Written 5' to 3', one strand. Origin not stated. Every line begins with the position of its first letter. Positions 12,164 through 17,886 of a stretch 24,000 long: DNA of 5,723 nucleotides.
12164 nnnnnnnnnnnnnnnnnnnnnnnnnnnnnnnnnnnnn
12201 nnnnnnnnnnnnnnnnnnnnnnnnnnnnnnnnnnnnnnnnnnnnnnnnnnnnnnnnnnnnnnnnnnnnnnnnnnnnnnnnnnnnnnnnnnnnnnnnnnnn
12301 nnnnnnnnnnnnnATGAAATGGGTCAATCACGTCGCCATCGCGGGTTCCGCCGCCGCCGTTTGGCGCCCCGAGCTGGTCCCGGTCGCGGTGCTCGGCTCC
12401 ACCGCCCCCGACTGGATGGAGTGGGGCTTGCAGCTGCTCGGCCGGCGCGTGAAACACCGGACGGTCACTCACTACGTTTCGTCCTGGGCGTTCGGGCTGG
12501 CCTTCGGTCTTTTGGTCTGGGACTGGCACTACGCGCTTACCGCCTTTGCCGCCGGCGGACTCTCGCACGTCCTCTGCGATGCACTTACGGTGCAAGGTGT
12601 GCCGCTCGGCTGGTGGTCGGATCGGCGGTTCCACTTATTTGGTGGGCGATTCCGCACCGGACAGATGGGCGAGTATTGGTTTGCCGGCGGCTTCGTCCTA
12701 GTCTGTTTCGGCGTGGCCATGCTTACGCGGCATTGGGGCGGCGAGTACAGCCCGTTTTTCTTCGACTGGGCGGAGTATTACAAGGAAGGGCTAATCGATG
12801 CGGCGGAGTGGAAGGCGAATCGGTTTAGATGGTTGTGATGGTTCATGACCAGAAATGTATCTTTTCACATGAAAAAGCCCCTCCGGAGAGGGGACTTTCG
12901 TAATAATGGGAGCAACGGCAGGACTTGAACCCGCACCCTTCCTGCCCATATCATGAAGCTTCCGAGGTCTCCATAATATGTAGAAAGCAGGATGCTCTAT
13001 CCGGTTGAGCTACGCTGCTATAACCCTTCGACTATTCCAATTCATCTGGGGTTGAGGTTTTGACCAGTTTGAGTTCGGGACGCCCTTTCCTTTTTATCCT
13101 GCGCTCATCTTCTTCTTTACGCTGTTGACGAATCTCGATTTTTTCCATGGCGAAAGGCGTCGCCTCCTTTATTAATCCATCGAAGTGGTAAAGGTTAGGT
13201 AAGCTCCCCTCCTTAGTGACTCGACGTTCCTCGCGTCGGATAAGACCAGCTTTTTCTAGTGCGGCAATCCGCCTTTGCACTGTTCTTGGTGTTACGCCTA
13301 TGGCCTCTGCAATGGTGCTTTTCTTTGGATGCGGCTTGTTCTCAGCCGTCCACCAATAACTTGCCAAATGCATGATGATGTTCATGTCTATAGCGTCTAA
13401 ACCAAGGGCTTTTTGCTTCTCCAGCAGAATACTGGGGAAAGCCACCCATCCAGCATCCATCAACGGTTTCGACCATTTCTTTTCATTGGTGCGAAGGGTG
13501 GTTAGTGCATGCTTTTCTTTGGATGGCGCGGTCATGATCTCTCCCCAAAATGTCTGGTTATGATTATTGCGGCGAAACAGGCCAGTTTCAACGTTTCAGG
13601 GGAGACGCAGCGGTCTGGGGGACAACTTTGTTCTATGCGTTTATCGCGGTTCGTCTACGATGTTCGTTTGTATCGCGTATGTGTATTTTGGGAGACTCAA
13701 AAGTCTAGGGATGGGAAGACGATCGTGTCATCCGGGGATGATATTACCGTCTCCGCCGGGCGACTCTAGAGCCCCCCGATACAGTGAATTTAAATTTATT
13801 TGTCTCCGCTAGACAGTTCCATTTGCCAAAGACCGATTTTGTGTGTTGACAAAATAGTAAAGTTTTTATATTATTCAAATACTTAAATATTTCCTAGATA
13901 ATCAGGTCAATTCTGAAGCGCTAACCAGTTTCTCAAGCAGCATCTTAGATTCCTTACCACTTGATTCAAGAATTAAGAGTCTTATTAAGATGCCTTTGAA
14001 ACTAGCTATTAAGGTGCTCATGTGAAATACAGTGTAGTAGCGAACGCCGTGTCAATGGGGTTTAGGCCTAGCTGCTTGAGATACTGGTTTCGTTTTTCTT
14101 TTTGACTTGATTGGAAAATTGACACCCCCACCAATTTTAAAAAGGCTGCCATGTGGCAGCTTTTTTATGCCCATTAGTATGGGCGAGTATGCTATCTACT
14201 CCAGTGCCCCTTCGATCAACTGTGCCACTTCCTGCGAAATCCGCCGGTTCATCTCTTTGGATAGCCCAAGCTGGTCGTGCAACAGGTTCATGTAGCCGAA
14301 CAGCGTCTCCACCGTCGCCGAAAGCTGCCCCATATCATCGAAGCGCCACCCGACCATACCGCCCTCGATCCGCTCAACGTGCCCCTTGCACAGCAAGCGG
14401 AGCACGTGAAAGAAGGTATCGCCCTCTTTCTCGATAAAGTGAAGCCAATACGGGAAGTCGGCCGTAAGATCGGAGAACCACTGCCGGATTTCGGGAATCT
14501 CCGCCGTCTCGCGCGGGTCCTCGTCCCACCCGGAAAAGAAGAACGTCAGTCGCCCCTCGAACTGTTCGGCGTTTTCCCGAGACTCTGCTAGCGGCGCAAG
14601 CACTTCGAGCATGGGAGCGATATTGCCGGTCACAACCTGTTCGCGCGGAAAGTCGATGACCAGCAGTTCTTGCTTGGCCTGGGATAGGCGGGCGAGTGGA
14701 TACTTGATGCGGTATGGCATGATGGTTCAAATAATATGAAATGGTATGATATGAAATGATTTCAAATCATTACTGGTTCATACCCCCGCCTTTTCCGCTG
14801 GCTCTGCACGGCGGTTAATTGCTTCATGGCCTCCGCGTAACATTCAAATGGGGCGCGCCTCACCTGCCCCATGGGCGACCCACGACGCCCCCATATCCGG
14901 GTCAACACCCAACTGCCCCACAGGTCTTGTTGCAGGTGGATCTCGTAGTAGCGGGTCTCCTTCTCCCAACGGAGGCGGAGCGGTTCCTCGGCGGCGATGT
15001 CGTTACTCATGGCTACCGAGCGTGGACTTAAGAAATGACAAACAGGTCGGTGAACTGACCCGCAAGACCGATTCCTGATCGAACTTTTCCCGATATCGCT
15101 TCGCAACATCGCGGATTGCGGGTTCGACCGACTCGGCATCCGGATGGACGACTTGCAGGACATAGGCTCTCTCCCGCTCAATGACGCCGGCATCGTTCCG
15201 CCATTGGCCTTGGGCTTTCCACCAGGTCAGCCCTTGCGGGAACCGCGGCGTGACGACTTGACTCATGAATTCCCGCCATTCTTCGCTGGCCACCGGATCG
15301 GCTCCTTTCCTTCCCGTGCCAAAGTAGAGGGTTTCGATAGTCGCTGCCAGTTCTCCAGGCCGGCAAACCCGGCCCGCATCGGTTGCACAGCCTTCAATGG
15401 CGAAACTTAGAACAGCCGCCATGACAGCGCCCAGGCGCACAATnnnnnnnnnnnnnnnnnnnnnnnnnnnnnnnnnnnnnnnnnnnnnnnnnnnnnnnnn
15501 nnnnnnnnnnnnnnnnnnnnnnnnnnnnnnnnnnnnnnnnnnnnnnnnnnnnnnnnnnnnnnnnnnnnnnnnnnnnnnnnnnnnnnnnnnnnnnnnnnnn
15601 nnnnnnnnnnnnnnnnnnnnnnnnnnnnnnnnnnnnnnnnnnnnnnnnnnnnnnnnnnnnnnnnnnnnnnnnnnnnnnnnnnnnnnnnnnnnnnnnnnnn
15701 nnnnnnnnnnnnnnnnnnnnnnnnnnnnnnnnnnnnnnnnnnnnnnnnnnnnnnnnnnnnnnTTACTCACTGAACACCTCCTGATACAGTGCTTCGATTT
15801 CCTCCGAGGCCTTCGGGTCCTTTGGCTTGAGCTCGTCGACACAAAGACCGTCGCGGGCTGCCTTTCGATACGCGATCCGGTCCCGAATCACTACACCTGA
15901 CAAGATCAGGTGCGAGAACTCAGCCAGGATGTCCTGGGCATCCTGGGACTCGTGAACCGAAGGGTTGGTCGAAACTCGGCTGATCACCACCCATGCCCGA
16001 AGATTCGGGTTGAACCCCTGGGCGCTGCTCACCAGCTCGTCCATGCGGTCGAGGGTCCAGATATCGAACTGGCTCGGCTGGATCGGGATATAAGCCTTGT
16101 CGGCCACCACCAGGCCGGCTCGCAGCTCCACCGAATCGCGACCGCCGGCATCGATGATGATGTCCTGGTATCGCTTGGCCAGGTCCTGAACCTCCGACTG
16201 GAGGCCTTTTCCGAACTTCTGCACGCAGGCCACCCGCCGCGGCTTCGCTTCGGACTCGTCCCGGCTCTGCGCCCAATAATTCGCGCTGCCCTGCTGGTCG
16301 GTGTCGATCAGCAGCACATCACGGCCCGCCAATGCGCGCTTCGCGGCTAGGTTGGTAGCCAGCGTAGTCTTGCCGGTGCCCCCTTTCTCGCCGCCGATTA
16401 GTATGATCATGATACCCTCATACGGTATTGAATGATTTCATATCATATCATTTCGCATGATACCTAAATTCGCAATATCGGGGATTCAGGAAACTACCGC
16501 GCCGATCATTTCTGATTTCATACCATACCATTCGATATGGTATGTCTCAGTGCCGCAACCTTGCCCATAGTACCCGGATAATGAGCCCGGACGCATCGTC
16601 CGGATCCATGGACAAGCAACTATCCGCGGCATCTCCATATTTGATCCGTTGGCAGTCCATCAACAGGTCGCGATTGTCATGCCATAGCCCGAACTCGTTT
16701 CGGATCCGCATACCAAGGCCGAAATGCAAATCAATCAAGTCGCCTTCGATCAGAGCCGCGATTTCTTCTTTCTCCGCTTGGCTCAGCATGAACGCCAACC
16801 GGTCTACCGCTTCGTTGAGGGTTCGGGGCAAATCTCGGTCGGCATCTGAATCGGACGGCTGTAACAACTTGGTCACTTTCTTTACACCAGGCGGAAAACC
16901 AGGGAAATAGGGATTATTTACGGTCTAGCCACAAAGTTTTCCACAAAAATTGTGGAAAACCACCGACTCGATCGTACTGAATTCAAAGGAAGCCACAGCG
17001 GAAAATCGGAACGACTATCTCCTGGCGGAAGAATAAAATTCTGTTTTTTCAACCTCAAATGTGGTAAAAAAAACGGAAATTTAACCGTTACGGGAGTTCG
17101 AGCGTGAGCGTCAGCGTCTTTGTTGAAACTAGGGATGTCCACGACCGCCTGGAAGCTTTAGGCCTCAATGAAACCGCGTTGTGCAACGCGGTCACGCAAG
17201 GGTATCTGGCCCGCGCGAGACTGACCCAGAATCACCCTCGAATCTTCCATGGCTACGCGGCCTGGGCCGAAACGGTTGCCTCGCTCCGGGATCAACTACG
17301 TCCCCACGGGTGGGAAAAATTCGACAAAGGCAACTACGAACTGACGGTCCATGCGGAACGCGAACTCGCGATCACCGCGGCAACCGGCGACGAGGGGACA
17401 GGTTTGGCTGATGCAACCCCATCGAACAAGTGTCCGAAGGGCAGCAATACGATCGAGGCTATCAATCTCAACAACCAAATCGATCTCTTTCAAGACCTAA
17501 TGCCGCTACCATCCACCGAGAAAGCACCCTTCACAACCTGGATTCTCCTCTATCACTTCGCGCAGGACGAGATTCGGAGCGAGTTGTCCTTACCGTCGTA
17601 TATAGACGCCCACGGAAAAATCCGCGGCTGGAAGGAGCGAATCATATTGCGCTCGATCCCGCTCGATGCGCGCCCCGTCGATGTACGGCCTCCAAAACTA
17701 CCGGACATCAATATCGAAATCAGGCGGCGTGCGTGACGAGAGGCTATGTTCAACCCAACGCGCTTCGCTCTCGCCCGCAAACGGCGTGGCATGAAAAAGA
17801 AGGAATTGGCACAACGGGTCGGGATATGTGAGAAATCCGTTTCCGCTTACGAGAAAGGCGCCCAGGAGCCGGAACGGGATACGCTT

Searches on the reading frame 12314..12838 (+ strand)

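Call 57: search_protein_families(library=pfam, proteins=[window:12314-12838:+], max_evalue=0.01)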
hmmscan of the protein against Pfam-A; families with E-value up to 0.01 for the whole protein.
window:12314-12838:+ (174 aa): 2 families
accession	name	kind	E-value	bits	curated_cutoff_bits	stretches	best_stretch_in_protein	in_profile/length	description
PF04307.19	YdjM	-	3.8e-10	40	29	1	10-114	13-134/176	YdjM inner membrane protein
PF00882.24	Zn_dep_PLPC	-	0.00061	20.2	26.8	1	23-92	27-96/167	Zinc dependent phospholipase C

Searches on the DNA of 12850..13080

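Call 85: search_rna_families(source=window, start=12850, end=13080, threshold=gathering, show_alignments=1)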
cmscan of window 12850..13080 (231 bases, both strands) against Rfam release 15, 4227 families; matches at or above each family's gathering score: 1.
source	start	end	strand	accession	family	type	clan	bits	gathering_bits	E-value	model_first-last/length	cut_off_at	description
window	12910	13019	-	RF00005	tRNA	Gene; tRNA;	CL00001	47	29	2.3e-09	1-71/71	no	tRNA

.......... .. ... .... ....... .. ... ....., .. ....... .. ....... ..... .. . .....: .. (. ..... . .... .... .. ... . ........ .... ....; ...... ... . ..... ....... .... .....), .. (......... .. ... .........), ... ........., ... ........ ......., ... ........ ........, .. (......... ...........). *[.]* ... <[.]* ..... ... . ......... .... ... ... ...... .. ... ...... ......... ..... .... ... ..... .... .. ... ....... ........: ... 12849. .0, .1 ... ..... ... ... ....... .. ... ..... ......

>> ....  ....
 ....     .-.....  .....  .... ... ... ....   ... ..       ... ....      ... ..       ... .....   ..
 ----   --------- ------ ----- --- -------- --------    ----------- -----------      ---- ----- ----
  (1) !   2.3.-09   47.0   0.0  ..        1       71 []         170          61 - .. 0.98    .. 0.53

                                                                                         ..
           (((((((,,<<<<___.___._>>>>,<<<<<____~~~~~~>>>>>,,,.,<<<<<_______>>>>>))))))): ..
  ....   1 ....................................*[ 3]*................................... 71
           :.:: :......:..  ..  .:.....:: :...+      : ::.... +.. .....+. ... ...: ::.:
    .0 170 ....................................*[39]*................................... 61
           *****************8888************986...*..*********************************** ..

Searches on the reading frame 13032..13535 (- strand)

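Call 57: search_protein_families(library=pfam, proteins=[window:13032-13535:-], max_evalue=0.01)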
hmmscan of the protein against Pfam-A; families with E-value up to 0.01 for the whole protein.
window:13032-13535:- (167 aa): 15 families
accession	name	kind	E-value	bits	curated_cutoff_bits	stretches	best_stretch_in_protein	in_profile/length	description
PF13730.12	HTH_36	-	5.3e-11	42.6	25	1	46-99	3-55/55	Helix-turn-helix domain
PF21984.2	DnaD_N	-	4.9e-07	30.3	27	1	33-124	1-89/101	DnaD N-terminal domain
PF13545.12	HTH_Crp_2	-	8.7e-07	29.3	27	1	70-106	23-59/70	Crp-like helix-turn-helix domain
PF01047.28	MarR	-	2.5e-06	27.7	24.6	1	65-103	13-51/59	MarR family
PF13412.12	HTH_24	-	2.8e-06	27.2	21.9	1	74-100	22-48/48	Winged helix-turn-helix DNA-binding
PF08279.18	HTH_11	-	3e-05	24.3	25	1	71-98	17-44/55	HTH domain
PF25213.1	HVO_A0261_N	-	7.9e-05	22.9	35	1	71-105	26-60/86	HVO_A0261 N-terminal domain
PF12802.13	MarR_2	-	8.1e-05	23.2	27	1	73-104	24-55/61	MarR family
PF13404.12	HTH_AsnC-type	-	9.4e-05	22.6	27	1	74-94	22-42/42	AsnC-type helix-turn-helix domain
PF12840.13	HTH_20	-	0.00013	22.3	27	1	73-101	22-50/51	Helix-turn-helix domain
PF01325.25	Fe_dep_repress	-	0.00029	21.4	26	1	64-104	17-57/60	Iron dependent repressor, N-terminal DNA binding domain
PF01978.25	TrmB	-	0.00058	20.1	25.6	1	72-117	25-63/68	Sugar-specific transcriptional regulator TrmB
PF01726.22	LexA_DNA_bind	-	0.0017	18.5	23.7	1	70-104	26-61/65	LexA DNA binding domain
PF00392.27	GntR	-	0.0043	17.1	27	1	70-105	25-60/64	Bacterial regulatory proteins, gntR family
PF13384.12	HTH_23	-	0.006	16.8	24.6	0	73-98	21-46/50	Homeodomain-like domain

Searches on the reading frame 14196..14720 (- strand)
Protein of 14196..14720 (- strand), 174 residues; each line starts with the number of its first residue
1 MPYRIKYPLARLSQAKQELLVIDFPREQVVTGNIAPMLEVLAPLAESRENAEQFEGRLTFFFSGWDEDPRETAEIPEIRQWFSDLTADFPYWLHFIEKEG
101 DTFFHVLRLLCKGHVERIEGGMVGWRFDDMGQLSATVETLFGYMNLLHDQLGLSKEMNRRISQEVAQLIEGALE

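Call 57: search_protein_families(library=pfam, proteins=[window:14196-14720:-], max_evalue=0.01)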
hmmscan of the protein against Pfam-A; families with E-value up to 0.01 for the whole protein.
window:14196-14720:- (174 aa): 1 family
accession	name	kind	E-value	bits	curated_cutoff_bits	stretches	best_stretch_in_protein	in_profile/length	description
PF08847.16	Crr6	-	2e-06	28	25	1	31-98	8-76/150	Chlororespiratory reduction 6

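Call 87: search_protein_families(library=padloc, proteins=[window:14196-14720:-], max_evalue=0.01)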
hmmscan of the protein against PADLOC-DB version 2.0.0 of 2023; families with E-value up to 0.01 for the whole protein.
window:14196-14720:- (174 aa): 0 families

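Call 88: search_protein_families(library=phrogs, proteins=[window:14196-14720:-], max_evalue=0.001)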
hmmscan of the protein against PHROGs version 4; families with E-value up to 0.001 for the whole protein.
window:14196-14720:- (174 aa): 0 families

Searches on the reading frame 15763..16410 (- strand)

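Call 57: search_protein_families(library=pfam, proteins=[window:15763-16410:-], max_evalue=0.01)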
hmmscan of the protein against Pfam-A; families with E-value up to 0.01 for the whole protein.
window:15763-16410:- (215 aa): 12 families
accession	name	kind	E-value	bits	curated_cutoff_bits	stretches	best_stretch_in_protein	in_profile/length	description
PF01656.29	CbiA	-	2.2e-15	57.1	25.4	1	3-188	1-122/125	CobQ/CobB/MinD/ParA nucleotide binding domain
PF13614.12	AAA_31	-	2.4e-15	57.4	27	2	2-48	3-49/177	AAA domain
PF09140.17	MipZ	-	9.5e-12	45.2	20.7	1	2-124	2-143/262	ATPase MipZ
PF10609.15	ParA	-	3.7e-05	23.7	27.1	1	2-42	5-45/246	NUBPL iron-transfer P-loop NTPase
PF02374.21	ArsA_ATPase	-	6.6e-05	22.7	24.3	1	2-38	3-38/305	Anion-transporting ATPase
PF13481.12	AAA_25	-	0.00022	21.4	27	1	9-66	41-98/195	AAA domain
PF13479.12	AAA_24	-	0.0013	19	27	1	9-88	10-72/195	AAA domain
PF13671.12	AAA_33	-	0.0022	18.7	27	1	10-104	8-93/143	AAA domain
PF06414.18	Zeta_toxin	-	0.0025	17.7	22.3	1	2-87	18-101/199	Zeta toxin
PF06564.18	CBP_BcsQ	-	0.0039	17.2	21.3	0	2-37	3-38/234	Cellulose biosynthesis protein BcsQ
PF00448.28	SRP54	-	0.0048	17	22.7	0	3-93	4-96/196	SRP54-type protein, GTPase domain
PF20720.3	nSTAND3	-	0.0071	16.5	27.2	0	3-40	20-56/155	Novel STAND NTPase 3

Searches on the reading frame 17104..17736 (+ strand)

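Call 57: search_protein_families(library=pfam, proteins=[window:17104-17736:+], max_evalue=0.01)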
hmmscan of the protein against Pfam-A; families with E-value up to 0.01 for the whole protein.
window:17104-17736:+ (210 aa): 0 families

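Call 87: search_protein_families(library=padloc, proteins=[window:17104-17736:+], max_evalue=0.01)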
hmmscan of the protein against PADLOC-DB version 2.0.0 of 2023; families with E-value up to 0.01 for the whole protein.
window:17104-17736:+ (210 aa): 3 families
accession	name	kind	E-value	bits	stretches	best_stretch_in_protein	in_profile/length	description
PDLC03935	RmrT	-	1e-63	212.9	1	7-209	7-206/207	-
PDLC03932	RmrT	-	5.7e-16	56.6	1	5-209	8-208/209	-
PDLC03936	RmrT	-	0.0052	14.3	1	50-160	63-163/233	-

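Call 88: search_protein_families(library=phrogs, proteins=[window:17104-17736:+], max_evalue=0.001)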
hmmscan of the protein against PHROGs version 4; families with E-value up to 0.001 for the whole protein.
window:17104-17736:+ (210 aa): 0 families
